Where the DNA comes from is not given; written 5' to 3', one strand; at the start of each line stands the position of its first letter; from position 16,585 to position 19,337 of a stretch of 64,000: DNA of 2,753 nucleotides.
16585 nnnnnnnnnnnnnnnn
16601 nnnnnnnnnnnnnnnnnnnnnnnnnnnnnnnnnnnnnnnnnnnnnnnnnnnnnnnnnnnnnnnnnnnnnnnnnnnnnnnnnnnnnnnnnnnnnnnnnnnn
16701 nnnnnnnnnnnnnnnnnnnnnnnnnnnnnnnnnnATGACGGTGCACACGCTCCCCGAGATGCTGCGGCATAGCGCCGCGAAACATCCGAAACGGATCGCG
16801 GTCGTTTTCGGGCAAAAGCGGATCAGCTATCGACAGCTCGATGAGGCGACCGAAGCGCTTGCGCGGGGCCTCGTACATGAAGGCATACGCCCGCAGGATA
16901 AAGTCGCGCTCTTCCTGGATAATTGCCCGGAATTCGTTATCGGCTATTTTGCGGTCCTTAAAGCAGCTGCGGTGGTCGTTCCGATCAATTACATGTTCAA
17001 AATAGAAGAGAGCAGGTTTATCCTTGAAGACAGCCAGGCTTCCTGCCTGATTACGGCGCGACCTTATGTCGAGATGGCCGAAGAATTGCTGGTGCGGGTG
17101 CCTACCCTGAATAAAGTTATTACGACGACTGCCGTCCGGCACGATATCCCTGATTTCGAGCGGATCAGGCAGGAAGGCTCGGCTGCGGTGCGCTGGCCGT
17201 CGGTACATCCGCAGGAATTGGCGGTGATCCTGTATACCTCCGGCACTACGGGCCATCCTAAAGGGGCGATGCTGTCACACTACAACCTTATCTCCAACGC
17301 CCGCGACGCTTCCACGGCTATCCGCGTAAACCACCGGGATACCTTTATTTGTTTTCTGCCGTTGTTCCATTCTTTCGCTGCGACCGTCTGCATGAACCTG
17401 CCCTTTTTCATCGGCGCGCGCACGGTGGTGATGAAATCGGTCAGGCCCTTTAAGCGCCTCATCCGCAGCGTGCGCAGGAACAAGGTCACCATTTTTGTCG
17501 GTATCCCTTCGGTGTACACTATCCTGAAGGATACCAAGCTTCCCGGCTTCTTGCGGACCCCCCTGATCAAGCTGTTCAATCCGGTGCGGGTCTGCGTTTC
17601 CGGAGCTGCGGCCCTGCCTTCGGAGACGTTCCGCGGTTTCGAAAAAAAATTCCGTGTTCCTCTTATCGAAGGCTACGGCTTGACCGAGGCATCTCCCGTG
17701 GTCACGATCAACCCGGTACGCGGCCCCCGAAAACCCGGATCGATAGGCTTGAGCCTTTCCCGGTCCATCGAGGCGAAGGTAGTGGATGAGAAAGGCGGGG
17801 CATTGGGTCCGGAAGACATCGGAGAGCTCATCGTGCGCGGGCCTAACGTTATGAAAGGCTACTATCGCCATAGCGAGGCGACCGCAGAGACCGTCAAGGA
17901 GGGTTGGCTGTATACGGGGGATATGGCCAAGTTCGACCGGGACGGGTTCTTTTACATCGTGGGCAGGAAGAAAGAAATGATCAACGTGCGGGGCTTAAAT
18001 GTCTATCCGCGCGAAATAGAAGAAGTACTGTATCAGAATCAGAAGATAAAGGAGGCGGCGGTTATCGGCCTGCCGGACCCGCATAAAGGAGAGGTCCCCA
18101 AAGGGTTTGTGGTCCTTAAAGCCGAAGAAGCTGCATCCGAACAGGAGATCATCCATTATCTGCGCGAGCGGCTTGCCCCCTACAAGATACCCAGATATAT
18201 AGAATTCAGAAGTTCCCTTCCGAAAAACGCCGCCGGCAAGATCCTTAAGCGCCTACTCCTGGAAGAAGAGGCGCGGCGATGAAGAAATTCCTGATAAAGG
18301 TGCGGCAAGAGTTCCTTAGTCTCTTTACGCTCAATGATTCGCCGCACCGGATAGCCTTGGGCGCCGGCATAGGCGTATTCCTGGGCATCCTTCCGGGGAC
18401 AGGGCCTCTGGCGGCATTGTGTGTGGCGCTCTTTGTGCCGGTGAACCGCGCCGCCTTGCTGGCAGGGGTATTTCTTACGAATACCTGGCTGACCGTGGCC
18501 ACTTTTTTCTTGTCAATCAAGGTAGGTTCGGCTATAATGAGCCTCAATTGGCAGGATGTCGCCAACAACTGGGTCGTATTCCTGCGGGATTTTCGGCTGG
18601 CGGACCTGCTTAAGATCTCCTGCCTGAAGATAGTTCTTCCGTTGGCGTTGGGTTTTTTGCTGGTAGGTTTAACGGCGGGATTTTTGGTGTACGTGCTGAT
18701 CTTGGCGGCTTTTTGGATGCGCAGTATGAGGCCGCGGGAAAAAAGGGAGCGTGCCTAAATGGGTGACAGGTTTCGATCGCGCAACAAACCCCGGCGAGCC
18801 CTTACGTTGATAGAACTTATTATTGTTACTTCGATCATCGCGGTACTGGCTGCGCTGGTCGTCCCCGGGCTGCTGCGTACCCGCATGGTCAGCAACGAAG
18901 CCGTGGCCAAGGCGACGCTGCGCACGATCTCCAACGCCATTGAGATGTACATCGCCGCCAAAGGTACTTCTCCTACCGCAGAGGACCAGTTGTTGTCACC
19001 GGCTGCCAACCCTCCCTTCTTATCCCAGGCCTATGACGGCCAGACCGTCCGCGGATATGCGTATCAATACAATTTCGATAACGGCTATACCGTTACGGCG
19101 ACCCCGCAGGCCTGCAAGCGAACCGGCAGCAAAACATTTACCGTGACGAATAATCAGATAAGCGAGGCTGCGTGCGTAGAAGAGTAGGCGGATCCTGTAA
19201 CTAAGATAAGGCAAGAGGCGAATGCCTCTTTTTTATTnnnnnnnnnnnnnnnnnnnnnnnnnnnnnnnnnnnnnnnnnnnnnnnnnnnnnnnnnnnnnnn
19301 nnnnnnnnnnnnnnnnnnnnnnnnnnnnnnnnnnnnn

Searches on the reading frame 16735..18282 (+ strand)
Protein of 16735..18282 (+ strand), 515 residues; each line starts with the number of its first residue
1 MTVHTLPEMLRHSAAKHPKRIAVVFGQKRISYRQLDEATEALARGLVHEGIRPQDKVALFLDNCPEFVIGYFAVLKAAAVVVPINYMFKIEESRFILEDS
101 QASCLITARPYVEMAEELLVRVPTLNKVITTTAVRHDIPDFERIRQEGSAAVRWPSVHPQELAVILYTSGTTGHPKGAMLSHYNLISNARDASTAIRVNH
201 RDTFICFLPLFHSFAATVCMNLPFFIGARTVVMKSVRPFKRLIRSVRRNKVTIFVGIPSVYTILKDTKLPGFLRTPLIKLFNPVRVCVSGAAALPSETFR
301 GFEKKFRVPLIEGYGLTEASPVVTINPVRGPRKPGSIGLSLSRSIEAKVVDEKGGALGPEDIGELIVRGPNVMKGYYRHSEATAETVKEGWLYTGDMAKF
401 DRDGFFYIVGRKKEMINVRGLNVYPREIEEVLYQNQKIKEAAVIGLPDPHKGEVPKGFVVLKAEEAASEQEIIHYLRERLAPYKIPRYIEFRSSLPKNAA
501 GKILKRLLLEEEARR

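Call 13: search_protein_families(library=ncbifam, proteins=[window:16735-18282:+], max_evalue=0.1)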
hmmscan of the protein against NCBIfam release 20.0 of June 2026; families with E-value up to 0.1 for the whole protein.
window:16735-18282:+ (515 aa): 111 families (the best 25 are shown)
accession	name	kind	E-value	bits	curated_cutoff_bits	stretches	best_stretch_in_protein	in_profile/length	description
NF004837.0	PRK06187.1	subfamily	1.4e-149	498.8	476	1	4-511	8-521/531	long-chain-fatty-acid--CoA ligase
NF006182.0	PRK08316.1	subfamily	6.3e-118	394.5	663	1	4-510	11-515/523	fatty acyl-CoA synthetase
NF004114.0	PRK05605.1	equivalog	1.1e-111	373.9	766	2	147-508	209-565/575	long-chain-fatty-acid--CoA ligase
NF006181.0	PRK08314.1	subfamily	2.3e-108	362.9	705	1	5-514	25-556/563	long-chain-fatty-acid--CoA ligase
NF005220.0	PRK06710.1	equivalog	3.2e-108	362.3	1116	2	138-514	184-555/563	long-chain-fatty-acid--CoA ligase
NF005307.0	PRK06839.1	equivalog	2.1e-107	359.8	748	1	12-510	10-491/496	o-succinylbenzoate--CoA ligase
NF005702.0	PRK07514.1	subfamily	1.4e-104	350.3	558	1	6-511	5-499/506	malonyl-CoA synthase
NF005801.1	PRK07656.1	equivalog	1.8e-102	343.6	657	1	5-508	2-499/500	FadD3 family acyl-CoA ligase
NF006523.0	PRK08974.1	equivalog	3.5e-99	332.4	884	2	155-513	201-554/561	long-chain-fatty-acid--CoA ligase FadD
NF005463.0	PRK07059.1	subfamily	1.3e-98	330.8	869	2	140-511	183-555/557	long-chain-fatty-acid--CoA ligase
NF005714.0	PRK07529.1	subfamily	2.5e-96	323.5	632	1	4-514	30-578/640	acyl-CoA synthetase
NF004229.0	PRK05677.1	subfamily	7.3e-96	321.8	879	2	152-514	199-557/563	long-chain-fatty-acid--CoA ligase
NF009233.0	PRK12583.1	subfamily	7.1e-95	318.5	832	1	4-510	18-548/558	fatty acid CoA ligase family protein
NF006442.0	PRK08751.1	equivalog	3.7e-91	306.2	1023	2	156-509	204-555/560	long-chain fatty acid--CoA ligase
NF052269.1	Staph_lig_FadD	equivalog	3.7e-90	302.7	650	1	13-508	9-489/499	long-chain-fatty-acid--CoA ligase FadD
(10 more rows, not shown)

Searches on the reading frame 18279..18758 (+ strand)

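Call 48: search_protein_families(library=pfam, proteins=[window:18279-18758:+], max_evalue=0.001)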
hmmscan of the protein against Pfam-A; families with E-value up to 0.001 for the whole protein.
window:18279-18758:+ (159 aa): 1 family
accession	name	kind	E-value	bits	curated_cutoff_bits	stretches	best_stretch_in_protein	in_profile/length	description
PF09835.14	DUF2062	-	3.2e-21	76.3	27.4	1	9-151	5-144/147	Uncharacterized protein conserved in bacteria (DUF2062)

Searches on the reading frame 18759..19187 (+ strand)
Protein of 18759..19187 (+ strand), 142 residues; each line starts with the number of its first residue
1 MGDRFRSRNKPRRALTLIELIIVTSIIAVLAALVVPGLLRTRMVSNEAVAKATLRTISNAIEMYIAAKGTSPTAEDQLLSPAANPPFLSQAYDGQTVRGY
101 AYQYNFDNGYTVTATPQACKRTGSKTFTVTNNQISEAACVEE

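Call 48: search_protein_families(library=pfam, proteins=[window:18759-19187:+], max_evalue=0.001)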
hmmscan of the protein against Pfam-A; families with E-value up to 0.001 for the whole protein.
window:18759-19187:+ (142 aa): 1 family
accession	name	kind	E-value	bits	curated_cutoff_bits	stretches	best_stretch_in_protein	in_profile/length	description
PF07963.17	N_methyl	-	7.9e-06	25.7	21.2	1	10-34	2-26/27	Prokaryotic N-terminal methylation motif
